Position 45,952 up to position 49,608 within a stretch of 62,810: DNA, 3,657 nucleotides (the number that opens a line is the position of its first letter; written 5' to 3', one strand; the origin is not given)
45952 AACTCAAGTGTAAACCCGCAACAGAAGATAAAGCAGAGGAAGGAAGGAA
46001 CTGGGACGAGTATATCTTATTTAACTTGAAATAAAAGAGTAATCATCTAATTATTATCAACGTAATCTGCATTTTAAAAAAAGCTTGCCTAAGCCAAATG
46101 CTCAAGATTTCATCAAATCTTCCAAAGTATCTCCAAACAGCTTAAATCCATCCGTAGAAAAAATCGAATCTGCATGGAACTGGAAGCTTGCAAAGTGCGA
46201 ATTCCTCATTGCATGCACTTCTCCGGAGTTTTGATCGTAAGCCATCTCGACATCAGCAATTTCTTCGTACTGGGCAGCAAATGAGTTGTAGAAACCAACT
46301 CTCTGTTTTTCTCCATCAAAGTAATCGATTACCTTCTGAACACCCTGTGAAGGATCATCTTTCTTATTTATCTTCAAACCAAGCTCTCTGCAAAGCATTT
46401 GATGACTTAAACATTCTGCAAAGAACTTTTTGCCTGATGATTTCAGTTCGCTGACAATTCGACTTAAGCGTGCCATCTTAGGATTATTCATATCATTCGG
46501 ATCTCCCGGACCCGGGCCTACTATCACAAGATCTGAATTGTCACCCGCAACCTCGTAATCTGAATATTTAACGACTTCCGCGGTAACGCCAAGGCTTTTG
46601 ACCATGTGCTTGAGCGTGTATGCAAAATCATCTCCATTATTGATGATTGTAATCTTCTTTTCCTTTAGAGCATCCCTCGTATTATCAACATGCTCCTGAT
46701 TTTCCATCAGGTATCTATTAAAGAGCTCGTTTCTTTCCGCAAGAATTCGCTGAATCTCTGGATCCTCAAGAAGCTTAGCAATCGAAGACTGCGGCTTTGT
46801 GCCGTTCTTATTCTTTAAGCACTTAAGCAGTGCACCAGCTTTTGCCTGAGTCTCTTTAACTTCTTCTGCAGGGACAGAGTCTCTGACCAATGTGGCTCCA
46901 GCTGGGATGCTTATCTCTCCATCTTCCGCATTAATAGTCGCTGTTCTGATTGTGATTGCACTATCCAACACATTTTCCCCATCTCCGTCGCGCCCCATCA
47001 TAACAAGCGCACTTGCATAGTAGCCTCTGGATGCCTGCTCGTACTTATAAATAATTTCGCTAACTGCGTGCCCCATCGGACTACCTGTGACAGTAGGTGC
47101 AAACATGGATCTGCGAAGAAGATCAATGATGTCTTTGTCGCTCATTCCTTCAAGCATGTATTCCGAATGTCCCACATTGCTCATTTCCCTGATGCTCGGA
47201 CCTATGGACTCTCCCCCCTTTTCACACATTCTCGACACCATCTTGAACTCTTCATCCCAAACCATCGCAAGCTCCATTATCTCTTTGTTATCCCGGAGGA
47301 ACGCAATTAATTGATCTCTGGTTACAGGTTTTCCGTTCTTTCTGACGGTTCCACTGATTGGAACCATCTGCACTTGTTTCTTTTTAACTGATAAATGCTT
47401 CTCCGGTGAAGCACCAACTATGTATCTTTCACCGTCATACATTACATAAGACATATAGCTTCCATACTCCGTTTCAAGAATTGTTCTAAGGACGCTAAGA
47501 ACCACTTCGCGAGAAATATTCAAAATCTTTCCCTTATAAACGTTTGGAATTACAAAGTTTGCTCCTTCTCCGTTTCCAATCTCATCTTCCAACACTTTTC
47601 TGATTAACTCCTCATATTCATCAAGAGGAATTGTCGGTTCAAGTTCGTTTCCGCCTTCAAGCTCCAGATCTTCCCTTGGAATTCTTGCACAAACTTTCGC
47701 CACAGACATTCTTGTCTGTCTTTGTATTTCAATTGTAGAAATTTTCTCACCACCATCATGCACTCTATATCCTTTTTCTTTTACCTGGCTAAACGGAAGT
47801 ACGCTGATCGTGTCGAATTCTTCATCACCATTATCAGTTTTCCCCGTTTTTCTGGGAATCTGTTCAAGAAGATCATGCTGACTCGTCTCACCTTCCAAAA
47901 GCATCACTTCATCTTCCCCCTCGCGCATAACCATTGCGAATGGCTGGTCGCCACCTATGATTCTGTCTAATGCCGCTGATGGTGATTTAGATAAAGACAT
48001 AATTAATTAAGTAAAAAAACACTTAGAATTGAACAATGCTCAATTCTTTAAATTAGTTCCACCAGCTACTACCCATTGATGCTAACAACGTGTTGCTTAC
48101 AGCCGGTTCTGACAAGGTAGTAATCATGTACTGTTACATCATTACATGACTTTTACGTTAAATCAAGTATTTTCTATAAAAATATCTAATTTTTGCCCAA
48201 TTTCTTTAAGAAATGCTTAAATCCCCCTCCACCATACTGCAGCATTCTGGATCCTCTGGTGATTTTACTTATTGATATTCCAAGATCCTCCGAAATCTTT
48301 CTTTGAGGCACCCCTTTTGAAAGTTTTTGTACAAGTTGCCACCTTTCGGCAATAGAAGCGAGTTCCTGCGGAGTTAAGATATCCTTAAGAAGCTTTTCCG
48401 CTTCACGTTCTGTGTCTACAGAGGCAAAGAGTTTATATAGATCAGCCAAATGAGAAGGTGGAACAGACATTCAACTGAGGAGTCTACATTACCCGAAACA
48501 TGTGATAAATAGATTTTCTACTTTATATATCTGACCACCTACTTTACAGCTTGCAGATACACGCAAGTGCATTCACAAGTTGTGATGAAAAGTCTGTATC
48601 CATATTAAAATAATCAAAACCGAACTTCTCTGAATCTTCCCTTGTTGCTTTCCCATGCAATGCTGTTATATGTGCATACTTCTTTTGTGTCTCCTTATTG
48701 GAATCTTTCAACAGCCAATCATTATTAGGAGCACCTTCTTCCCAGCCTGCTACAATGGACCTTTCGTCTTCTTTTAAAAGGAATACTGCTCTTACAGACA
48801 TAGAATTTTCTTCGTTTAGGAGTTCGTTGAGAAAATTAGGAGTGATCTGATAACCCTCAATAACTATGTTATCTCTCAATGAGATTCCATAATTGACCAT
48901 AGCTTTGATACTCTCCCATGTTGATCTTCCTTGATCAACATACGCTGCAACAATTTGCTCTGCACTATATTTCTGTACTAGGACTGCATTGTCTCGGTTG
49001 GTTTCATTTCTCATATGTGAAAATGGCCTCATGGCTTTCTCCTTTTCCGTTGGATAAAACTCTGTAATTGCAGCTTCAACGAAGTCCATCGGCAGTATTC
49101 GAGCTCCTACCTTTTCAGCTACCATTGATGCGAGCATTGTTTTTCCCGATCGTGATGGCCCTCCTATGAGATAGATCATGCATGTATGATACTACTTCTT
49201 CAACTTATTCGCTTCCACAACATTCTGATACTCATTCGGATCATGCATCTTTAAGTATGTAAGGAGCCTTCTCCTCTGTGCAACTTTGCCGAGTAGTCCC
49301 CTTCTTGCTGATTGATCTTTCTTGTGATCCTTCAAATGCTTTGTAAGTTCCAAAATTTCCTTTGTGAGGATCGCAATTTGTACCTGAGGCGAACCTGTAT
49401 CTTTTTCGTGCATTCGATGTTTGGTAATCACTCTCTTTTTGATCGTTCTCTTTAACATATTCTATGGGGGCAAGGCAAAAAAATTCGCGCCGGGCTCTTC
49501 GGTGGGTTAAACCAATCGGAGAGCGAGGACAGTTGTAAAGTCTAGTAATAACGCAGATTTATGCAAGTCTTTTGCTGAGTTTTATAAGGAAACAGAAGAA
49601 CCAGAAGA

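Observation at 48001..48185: Trp-codon leader peptide and terminator directly upstream of a lone fused trpE(G)/PhzE-like gene, next to a TrpR-like YerC gene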

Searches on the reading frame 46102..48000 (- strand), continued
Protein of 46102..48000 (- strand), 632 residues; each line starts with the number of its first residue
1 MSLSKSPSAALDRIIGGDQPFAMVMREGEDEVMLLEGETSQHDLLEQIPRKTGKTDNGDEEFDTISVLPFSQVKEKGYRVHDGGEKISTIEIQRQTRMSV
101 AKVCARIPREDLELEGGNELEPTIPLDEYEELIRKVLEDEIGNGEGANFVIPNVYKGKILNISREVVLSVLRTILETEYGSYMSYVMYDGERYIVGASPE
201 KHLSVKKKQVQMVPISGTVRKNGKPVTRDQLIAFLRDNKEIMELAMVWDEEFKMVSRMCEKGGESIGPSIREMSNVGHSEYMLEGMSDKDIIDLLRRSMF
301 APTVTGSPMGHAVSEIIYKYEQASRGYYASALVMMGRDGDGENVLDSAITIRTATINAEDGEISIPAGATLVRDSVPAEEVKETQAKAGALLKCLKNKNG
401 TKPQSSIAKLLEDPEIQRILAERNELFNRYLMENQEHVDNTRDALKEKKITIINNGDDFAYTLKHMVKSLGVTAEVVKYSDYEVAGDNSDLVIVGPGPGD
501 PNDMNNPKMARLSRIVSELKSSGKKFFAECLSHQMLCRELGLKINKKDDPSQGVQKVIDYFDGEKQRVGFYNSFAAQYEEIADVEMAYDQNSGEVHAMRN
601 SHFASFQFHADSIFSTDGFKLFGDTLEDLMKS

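Call 52: find_encoding_contigs(protein=P0016, flank=2000, max_places=1)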
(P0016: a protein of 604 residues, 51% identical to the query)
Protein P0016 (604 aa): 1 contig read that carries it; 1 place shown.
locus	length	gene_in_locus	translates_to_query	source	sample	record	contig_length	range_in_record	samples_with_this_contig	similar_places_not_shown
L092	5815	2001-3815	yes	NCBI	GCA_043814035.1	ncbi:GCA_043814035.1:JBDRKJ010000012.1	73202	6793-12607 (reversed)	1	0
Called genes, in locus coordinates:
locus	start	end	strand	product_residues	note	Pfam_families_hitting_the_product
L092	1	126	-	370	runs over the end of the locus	PF02646:RmuC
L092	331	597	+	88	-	PF00312:Ribosomal_S15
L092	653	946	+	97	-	PF01371:Trp_repressor, PF13384:HTH_23 (faint)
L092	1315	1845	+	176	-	-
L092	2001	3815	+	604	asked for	PF00425:Chorismate_bind, PF01965:DJ-1_PfpI (weak), PF00117:GATase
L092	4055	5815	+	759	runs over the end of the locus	PF01138:RNase_PH, PF03725:RNase_PH_C, PF01138:RNase_PH, PF00013:KH_1, PF00575:S1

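Call 53: find_encoding_contigs(protein=P0017, flank=2000, max_places=1)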
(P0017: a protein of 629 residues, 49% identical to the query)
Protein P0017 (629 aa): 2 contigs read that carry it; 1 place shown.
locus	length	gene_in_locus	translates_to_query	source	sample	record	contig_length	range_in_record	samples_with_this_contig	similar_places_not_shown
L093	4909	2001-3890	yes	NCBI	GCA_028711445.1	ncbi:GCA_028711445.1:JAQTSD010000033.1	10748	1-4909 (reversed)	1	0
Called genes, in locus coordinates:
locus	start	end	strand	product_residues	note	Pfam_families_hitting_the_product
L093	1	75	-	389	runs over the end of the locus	-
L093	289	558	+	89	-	PF00312:Ribosomal_S15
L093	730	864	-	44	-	-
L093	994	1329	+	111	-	-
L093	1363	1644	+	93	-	PF01371:Trp_repressor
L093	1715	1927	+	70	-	-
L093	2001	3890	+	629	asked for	PF00425:Chorismate_bind, PF00117:GATase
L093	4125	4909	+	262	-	PF01138:RNase_PH, PF03725:RNase_PH_C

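Call 64: search_protein_families(library=pfam, proteins=[L015:299-2230:+, L015:5447-6859:+, L018:1782-2393:+, L018:178-1191:+, L022:4395-5168:-, L027:4389-5165:-, L028:5261-6163:+, L044:5409-6365:+, L031:4678-6864:+, L064:5346-6308:+], max_evalue=0.001)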
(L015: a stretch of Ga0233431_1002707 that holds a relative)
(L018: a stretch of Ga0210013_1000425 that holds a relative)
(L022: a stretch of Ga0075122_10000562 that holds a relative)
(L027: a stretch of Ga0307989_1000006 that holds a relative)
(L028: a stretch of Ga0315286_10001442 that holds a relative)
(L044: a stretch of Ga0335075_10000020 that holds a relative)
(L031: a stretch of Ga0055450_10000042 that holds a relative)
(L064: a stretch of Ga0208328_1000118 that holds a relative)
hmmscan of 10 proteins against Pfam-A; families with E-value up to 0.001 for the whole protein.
L015:299-2230:+ (643 aa): 4 families
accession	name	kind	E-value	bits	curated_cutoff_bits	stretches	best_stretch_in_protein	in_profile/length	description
PF00270.35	DEAD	-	4.9e-25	88.6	26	1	22-181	3-163/167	DEAD/DEAH box helicase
PF00271.37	Helicase_C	-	4.5e-21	75.6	23.5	1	220-328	2-110/110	Helicase conserved C-terminal domain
PF16124.10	RecQ_Zn_bind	-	2.8e-07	31.6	25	1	517-560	21-66/66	RecQ zinc-binding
PF04851.21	ResIII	-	5.3e-07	30.1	22.5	1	18-177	3-162/164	Type III restriction enzyme, res subunit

L015:5447-6859:+ (471 aa): 4 families
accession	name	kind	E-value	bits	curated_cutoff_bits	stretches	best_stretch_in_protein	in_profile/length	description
PF08459.17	UvrC_RNaseH_dom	-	8.2e-34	117.2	22.3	1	384-471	1-88/159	UvrC RNAse H endonuclease domain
PF22920.2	UvrC_RNaseH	-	1.8e-28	99.2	24.3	1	253-365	1-112/116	UvrC Ribonuclease H-like domain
PF01541.30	GIY-YIG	-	9.4e-11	42.3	22.6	1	17-93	2-78/78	GIY-YIG catalytic domain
PF02151.25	UVR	-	3.2e-06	27.2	21.5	1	205-236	1-32/36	UvrB/uvrC motif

L018:1782-2393:+ (203 aa): 1 family
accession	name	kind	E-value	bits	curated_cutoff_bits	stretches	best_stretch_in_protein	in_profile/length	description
PF01949.23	Endo_dU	-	5.4e-62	208.8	32.7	1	11-194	1-181/182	Endonuclease dU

L018:178-1191:+ (337 aa): 2 families
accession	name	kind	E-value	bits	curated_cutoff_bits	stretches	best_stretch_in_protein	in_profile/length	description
PF24961.1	NfeD_membrane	-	7.8e-17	61.9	26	1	126-245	2-115/119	NfeD integral membrane domain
PF01957.25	NfeD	-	3.7e-08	33.9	29.1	0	262-293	2-32/57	NfeD-like C-terminal, partner-binding domain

L022:4395-5168:- (257 aa): 1 family
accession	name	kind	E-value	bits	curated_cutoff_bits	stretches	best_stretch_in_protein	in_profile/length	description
PF04773.18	FecR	-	2.5e-07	31.5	24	1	86-160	6-79/97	FecR protein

L027:4389-5165:- (258 aa): 1 family
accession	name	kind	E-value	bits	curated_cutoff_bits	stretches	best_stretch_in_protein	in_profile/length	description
PF04773.18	FecR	-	1.9e-08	35.1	24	1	82-160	2-79/97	FecR protein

L028:5261-6163:+ (300 aa): 1 family
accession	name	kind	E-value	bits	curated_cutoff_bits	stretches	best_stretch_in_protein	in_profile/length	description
PF00425.24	Chorismate_bind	-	1.4e-80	271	27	1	38-291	2-257/257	chorismate binding enzyme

L044:5409-6365:+ (318 aa): 1 family
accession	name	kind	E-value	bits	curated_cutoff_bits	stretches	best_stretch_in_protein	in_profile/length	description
PF00425.24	Chorismate_bind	-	3e-81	273.2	27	1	42-299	4-257/257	chorismate binding enzyme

L031:4678-6864:+ (729 aa): 8 families
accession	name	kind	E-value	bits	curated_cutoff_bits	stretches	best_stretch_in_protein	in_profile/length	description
PF09084.16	NMT1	-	9.5e-49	166.6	20.5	1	67-274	1-215/216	NMT1/THI5 like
PF13426.13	PAS_9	-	6.3e-31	107.2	27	2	536-637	2-102/103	PAS domain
PF00989.32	PAS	-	6.1e-28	97.5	22.6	2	529-636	5-113/113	PAS fold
PF00990.26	GGDEF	-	1.1e-24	87.4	23.8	1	650-729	1-80/161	Diguanylate cyclase, GGDEF domain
PF08447.18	PAS_3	-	2.6e-21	76.1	25.6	2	425-506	2-84/89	PAS fold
PF08448.16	PAS_4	-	3.3e-20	72.8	23.1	2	411-518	5-109/110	PAS fold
PF13188.13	PAS_8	-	1.2e-16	60.4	21.8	2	529-567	5-44/65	PAS domain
PF12974.12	Phosphonate-bd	-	1.1e-05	25.4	27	1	101-179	43-130/242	ABC transporter, phosphonate, periplasmic substrate-binding protein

L064:5346-6308:+ (320 aa): 1 family
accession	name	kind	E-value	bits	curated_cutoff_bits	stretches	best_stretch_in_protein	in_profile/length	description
PF00425.24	Chorismate_bind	-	5.3e-85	285.5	27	1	49-306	4-257/257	chorismate binding enzyme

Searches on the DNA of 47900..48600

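Call 11: search_rna_families(source=window, start=47900, end=48600, threshold=evalue, max_evalue=10)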
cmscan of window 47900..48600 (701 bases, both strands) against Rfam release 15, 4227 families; matches with E-value up to 10: 3.
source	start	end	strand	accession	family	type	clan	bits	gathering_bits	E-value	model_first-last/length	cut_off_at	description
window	48024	48113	+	RF02301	TtnuCD25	Gene; snRNA; snoRNA; CD-box;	-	16.7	85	0.79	1-89/89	no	Tetrahymena snoRNA TtnuCD25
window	48104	48216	+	RF04328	snR107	Gene; snRNA; snoRNA; CD-box;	-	16.1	44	3.5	1-118/118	no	Fungal C/D box small nucleolar RNA 107 family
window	47953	48034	+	RF01177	snR67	Gene; snRNA; snoRNA; CD-box;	CL00053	12.4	55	8.6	1-83/83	no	Small nucleolar RNA snR67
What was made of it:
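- On Rfam Trp_leader (RF00513): In the spacer region (47900-48600) scanned at E up to 10, only chance snoRNA hits appear (call 11).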

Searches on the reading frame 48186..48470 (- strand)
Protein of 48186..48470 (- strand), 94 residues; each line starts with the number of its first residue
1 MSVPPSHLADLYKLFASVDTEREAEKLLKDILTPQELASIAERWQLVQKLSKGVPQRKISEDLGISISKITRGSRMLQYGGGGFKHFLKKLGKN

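Call 7: search_protein_families(library=pfam, proteins=[window:48186-48470:-])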
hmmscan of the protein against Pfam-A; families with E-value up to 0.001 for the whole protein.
window:48186-48470:- (94 aa): 2 families
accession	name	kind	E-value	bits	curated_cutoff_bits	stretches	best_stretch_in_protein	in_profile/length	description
PF01371.25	Trp_repressor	-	7.1e-22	77.7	27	1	7-91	2-87/88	Trp repressor protein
PF13384.12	HTH_23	-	0.00016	21.8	24.6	1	38-71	2-35/50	Homeodomain-like domain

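Call 8: search_protein_families(library=ncbifam, proteins=[window:48186-48470:-])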
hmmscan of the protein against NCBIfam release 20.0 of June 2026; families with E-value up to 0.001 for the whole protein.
window:48186-48470:- (94 aa): 2 families
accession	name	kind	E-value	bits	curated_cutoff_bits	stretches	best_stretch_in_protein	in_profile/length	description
TIGR01321.1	TrpR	equivalog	1.2e-15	57.7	67.25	1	11-90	12-92/94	trp operon repressor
TIGR02531.1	yecD_yerC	hypoth_equivalog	5.2e-09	36.4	42.2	1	11-90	8-87/88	YerC/YecD family TrpR-related protein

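Call 44: search_solved_structures(query=window:48186-48470:-, max_evalue=0.01, show_alignments=3)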
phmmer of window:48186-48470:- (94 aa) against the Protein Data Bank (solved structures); distinct sequences matched with E-value up to 0.01: 22.
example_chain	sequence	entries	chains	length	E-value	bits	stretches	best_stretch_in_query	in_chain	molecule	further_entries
3g1c_A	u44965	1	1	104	4e-06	30.7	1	10-92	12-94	The TrpR like protein from Eubacterium eligens ATCC 27750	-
3kor_A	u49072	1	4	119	8e-06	29.8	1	8-90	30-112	Possible Trp repressor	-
3frw_A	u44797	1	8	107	9.2e-06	29.6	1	11-90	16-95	Putative Trp repressor protein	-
6f7f_B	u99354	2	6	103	6e-05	27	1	27-85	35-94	Trp operon repressor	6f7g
1rcs_A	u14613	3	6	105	6.1e-05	26.9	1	27-86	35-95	TRP REPRESSOR | HOLO TRP REPRESSOR | APO TRP REPRESSOR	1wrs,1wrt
1trr_A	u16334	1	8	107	6.3e-05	26.9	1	27-86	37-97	PROTEIN (TRP REPRESSOR)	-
1co0_A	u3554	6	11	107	6.4e-05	26.9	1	27-86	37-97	TRP OPERON REPRESSOR | TRP REPRESSOR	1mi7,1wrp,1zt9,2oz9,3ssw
1tro_A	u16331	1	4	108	6.4e-05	26.9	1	27-86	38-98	PROTEIN (TRP REPRESSOR)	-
3wrp_A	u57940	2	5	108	6.6e-05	26.8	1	27-86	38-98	TRP REPRESSOR | Trp operon repressor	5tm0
6fal_A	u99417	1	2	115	7.6e-05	26.6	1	27-85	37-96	Trp operon repressor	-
6ejz_A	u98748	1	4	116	7.8e-05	26.6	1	27-85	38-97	Trp operon repressor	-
1jhg_A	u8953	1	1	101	7.8e-05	26.6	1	27-86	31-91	TRP OPERON REPRESSOR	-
6ejw_A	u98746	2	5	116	7.8e-05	26.6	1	27-85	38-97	Trp operon repressor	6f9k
6st7_A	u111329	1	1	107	9.6e-05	26.3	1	27-82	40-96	Trp operon repressor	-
6st6_A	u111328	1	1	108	9.7e-05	26.3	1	27-82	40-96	Trp operon repressor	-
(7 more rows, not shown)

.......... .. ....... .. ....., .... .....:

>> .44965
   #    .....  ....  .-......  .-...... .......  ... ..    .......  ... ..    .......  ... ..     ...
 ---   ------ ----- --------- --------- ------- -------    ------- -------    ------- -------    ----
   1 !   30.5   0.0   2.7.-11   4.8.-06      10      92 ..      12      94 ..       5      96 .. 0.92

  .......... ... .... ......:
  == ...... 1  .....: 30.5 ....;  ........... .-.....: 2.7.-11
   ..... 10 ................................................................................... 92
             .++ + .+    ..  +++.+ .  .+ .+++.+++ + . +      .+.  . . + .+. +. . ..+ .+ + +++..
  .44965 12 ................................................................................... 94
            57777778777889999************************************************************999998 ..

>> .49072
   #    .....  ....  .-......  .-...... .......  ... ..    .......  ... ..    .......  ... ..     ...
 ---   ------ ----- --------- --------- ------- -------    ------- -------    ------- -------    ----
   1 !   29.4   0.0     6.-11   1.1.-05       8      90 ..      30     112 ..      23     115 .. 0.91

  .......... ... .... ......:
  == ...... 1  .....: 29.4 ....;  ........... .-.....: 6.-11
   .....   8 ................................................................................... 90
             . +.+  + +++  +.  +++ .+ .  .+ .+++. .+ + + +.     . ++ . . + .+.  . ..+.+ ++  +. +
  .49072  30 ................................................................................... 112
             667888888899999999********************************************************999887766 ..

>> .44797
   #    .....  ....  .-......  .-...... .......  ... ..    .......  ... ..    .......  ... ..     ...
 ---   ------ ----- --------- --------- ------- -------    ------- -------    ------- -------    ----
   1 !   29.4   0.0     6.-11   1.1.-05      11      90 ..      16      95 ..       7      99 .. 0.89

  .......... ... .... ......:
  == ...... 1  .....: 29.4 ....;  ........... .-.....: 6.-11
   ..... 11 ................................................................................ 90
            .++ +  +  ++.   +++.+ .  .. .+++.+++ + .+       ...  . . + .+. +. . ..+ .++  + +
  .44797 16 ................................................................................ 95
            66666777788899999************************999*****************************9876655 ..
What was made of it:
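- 48186..48470 (-): TrpR-like regulator gene (94 aa). PDB hits are YerC-like proteins at about 30 bits and E. coli TrpR at about 27 bits (call 44).
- On TrpR-type repressor/operator control: The protein is below the TIGR01321 cut-off (57.7 bits against 67.25) and sits between TrpR and YerC (calls 8, 44).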

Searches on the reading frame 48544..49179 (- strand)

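Call 7: search_protein_families(library=pfam, proteins=[window:48544-49179:-])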
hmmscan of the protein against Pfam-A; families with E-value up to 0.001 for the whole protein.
window:48544-49179:- (211 aa): 0 families

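Call 8: search_protein_families(library=ncbifam, proteins=[window:48544-49179:-])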
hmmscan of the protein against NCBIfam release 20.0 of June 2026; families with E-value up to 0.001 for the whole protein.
window:48544-49179:- (211 aa): 4 families
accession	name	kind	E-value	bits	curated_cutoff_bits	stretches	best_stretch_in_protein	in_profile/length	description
NF008994.0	PRK12337.1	equivalog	3.3e-06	25.9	603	1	2-136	264-399/492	2-phosphoglycerate kinase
NF008995.0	PRK12338.1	equivalog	5.2e-06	26.1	434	1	2-139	6-140/319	hypothetical protein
NF008996.1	PRK12339.1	equivalog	8.1e-06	25.7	250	1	1-126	1-118/193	mevalonate-3-phosphate 5-kinase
NF003259.0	PRK04220.1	equivalog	2.7e-05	23.7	343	1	1-135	93-223/306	2-phosphoglycerate kinase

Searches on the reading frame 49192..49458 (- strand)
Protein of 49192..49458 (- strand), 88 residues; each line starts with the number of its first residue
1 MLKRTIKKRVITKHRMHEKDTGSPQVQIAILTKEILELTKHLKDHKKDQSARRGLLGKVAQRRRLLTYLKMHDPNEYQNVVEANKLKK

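Call 47: search_protein_families(library=pfam, proteins=[window:49192-49458:-], max_evalue=0.01)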
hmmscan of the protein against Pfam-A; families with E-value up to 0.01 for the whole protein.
window:49192-49458:- (88 aa): 1 family
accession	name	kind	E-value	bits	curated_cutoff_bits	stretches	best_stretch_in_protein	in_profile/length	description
PF00312.27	Ribosomal_S15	-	1.6e-28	99.1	31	1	7-86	1-80/81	Ribosomal protein S15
